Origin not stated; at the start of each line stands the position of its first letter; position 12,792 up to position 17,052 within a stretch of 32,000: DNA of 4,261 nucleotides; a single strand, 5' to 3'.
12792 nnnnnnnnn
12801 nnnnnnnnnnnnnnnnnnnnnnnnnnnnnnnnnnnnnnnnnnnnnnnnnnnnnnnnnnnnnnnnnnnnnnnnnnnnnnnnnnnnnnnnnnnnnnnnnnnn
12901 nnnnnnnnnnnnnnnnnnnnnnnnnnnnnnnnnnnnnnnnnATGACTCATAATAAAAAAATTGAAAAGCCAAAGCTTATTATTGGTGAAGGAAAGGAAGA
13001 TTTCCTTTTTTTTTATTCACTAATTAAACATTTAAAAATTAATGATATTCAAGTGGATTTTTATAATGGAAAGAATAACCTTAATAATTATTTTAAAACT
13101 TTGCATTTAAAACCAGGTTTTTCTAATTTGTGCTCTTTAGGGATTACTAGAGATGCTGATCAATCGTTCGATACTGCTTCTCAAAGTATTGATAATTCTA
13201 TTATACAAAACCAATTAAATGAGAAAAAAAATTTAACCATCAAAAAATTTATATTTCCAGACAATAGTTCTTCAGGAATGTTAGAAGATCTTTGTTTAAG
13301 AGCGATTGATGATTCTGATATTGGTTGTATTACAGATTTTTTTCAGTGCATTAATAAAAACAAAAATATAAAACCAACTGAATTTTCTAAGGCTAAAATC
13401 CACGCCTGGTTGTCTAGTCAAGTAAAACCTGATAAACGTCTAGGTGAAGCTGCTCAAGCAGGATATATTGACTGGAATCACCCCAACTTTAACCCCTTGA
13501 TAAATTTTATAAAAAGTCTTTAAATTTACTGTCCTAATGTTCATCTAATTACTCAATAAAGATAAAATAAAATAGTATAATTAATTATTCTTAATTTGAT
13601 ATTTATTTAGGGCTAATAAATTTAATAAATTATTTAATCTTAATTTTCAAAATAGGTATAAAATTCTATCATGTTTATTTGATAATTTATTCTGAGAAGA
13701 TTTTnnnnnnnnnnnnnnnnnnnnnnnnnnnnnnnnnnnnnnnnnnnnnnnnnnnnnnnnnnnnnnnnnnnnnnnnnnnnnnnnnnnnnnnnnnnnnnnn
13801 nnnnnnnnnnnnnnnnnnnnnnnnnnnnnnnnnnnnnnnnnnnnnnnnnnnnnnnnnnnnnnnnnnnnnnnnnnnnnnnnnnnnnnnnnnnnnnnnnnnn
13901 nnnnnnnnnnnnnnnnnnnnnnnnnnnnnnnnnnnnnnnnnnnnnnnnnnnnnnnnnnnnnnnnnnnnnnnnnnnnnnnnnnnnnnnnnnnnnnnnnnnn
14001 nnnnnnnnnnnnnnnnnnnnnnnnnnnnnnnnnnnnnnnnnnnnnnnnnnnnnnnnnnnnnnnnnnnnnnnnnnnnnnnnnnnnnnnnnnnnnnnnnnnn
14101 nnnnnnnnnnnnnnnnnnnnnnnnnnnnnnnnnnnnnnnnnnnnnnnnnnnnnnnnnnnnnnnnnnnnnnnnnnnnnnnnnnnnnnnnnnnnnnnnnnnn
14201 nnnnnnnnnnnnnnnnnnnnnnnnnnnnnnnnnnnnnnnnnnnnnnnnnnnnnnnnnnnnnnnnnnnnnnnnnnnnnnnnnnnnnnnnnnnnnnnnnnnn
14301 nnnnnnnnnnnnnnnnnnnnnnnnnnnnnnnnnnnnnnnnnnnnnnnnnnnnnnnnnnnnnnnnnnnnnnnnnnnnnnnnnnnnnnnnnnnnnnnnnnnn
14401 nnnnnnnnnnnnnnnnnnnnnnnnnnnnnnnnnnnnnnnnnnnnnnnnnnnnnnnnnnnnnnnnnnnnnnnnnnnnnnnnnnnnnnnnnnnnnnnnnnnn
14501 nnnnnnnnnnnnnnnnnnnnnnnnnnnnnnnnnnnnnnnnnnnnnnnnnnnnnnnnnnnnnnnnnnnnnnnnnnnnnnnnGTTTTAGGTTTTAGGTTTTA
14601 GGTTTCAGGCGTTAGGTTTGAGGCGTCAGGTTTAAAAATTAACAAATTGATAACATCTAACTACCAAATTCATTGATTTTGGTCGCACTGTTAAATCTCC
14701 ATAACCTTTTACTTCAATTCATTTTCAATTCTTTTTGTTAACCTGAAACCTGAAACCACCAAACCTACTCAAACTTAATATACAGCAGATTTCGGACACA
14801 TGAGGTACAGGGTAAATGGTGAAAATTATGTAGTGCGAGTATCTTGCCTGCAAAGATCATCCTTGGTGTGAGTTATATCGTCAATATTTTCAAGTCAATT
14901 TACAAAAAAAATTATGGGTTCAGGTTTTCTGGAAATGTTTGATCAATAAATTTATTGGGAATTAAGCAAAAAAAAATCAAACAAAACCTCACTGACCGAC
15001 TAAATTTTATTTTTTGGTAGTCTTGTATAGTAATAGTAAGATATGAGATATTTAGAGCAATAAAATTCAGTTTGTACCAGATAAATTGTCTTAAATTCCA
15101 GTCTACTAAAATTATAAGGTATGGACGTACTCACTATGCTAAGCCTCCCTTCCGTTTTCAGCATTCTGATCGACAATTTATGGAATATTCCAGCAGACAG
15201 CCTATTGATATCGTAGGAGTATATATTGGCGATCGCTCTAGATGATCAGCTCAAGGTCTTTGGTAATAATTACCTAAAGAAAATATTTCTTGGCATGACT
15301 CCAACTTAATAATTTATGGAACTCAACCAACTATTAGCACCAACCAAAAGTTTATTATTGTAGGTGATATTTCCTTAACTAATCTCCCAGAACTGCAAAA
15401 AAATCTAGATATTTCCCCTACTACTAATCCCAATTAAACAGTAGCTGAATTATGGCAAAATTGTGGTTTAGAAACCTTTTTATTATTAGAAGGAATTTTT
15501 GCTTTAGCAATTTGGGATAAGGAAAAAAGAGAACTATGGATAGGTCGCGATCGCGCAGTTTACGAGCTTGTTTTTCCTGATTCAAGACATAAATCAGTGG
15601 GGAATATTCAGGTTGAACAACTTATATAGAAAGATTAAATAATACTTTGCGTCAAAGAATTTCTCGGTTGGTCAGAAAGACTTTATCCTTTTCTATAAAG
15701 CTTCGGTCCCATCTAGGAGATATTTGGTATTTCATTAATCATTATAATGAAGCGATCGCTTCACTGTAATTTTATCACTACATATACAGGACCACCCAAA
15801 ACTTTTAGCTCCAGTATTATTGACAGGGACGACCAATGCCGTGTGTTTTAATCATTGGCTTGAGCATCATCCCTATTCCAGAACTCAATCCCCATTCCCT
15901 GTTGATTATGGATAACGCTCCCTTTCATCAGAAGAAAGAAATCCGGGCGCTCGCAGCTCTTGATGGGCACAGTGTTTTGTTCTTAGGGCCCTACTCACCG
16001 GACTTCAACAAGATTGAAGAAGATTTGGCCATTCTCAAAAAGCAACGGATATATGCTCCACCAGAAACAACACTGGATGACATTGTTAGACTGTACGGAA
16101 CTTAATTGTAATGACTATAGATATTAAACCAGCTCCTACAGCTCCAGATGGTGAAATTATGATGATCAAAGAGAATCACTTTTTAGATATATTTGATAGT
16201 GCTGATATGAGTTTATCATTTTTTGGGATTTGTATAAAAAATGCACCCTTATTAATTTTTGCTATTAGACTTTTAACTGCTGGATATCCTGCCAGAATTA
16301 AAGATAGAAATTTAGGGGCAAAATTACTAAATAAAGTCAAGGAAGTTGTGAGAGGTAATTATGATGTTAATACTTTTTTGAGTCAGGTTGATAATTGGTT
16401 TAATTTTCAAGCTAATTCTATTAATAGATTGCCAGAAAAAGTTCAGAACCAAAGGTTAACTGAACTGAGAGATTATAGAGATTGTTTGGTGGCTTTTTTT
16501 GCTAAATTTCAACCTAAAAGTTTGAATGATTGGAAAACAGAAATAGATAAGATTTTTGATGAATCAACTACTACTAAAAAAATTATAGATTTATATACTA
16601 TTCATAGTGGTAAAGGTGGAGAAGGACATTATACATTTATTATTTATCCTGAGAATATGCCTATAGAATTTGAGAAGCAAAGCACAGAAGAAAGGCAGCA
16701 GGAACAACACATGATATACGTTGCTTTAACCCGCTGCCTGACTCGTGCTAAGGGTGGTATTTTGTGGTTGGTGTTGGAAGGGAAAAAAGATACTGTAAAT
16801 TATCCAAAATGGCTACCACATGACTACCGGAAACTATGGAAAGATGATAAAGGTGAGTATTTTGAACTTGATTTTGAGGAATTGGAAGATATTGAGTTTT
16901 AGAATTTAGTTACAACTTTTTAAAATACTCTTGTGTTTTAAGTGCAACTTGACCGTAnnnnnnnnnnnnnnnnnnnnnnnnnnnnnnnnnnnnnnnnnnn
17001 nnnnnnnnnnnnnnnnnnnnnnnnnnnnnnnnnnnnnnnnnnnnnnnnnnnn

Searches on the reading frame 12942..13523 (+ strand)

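Call 20: search_protein_families(library=pfam, proteins=[window:12942-13523:+], max_evalue=0.001)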
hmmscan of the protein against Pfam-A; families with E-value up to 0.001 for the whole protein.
window:12942-13523:+ (193 aa): 1 family
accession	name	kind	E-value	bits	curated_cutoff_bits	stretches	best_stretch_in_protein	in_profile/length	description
PF11536.14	DUF3226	-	1.3e-32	113.7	27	1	11-193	2-206/208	Protein of unknown function (DUF3226)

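Call 91: search_protein_families(library=padloc, proteins=[window:12942-13523:+], max_evalue=0.001)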
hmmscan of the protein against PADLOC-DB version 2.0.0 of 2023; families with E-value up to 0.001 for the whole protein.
window:12942-13523:+ (193 aa): 3 families
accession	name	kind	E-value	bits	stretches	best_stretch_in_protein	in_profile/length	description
PDLC04624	PDC-M38B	-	2.5e-19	67.9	1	5-193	8-217/220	-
PDLC04623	PDC-M38B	-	1.6e-18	65.3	1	76-192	99-216/219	-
PDLC02338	AbiLii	-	0.0002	19.8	1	84-190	34-120/125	AbiLii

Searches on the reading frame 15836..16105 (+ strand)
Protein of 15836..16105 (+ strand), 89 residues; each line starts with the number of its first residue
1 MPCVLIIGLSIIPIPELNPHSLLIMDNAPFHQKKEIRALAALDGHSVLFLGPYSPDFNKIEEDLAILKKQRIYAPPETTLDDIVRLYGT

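Call 20: search_protein_families(library=pfam, proteins=[window:15836-16105:+], max_evalue=0.001)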
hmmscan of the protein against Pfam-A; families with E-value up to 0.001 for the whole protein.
window:15836-16105:+ (89 aa): 1 family
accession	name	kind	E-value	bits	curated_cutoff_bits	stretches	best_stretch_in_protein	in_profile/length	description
PF13358.12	DDE_3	-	2.6e-13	50.5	28.6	1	18-73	77-135/146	DDE superfamily endonuclease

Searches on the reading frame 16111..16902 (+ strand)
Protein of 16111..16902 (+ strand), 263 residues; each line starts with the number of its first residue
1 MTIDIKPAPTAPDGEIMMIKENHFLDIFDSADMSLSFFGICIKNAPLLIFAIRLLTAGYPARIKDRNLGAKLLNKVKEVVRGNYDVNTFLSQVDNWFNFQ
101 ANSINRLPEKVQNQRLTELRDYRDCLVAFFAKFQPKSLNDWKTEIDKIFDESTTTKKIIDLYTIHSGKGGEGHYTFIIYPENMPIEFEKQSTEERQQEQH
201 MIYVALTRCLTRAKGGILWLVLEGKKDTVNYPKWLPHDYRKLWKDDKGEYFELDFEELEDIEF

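Call 20: search_protein_families(library=pfam, proteins=[window:16111-16902:+], max_evalue=0.001)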
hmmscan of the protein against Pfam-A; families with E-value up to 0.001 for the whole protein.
window:16111-16902:+ (263 aa): 1 family
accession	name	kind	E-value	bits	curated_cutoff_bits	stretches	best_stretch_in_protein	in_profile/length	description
PF13361.12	UvrD_C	-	1.6e-06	28.2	25.6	1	114-209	236-339/350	UvrD-like helicase C-terminal domain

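Call 91: search_protein_families(library=padloc, proteins=[window:16111-16902:+], max_evalue=0.001)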
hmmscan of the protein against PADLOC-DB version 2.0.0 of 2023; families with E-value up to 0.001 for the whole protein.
window:16111-16902:+ (263 aa): 5 families
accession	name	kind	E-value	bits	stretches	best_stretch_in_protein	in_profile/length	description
PDLC00132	GajB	-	8.5e-09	32.6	1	63-209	446-592/625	UrvD helicase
PDLC00117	GajB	-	1.7e-06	24.8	1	116-209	474-566/604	UrvD helicase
PDLC00114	GajB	-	3.2e-06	24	1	67-210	456-604/635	UrvD helicase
PDLC00120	GajB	-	0.00023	18.5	1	148-209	363-423/458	UrvD helicase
PDLC00119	GajB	-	0.00073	16.6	1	150-210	476-536/565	UrvD helicase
